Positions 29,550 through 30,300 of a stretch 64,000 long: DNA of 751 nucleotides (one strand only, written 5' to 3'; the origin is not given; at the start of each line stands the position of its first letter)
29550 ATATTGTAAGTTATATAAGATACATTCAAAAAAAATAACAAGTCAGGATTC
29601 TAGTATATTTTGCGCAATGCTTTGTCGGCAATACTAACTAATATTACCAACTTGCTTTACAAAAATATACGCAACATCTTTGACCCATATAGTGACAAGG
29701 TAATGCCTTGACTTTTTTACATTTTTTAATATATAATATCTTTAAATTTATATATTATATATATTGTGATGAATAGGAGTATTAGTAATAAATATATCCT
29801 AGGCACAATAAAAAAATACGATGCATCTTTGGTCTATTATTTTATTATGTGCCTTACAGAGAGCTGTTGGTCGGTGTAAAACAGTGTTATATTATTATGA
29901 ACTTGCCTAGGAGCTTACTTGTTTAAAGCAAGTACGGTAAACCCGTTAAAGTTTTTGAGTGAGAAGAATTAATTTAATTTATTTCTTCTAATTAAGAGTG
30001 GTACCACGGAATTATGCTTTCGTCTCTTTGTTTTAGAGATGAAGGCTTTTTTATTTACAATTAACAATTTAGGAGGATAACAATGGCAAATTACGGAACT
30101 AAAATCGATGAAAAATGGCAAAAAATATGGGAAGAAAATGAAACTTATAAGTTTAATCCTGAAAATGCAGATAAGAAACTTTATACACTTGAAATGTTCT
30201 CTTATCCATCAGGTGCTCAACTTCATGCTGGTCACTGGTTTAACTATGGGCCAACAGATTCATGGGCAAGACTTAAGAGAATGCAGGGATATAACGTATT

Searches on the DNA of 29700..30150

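Call 47: search_rna_families(source=window, start=29700, end=30150, threshold=gathering, show_alignments=1)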
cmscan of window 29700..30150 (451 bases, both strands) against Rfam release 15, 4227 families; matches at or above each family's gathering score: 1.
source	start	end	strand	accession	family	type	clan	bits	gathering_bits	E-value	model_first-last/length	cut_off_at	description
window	29812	30030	+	RF00230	T-box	Cis-reg; leader;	-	97.8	93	2e-22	1-219/219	no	T-box leader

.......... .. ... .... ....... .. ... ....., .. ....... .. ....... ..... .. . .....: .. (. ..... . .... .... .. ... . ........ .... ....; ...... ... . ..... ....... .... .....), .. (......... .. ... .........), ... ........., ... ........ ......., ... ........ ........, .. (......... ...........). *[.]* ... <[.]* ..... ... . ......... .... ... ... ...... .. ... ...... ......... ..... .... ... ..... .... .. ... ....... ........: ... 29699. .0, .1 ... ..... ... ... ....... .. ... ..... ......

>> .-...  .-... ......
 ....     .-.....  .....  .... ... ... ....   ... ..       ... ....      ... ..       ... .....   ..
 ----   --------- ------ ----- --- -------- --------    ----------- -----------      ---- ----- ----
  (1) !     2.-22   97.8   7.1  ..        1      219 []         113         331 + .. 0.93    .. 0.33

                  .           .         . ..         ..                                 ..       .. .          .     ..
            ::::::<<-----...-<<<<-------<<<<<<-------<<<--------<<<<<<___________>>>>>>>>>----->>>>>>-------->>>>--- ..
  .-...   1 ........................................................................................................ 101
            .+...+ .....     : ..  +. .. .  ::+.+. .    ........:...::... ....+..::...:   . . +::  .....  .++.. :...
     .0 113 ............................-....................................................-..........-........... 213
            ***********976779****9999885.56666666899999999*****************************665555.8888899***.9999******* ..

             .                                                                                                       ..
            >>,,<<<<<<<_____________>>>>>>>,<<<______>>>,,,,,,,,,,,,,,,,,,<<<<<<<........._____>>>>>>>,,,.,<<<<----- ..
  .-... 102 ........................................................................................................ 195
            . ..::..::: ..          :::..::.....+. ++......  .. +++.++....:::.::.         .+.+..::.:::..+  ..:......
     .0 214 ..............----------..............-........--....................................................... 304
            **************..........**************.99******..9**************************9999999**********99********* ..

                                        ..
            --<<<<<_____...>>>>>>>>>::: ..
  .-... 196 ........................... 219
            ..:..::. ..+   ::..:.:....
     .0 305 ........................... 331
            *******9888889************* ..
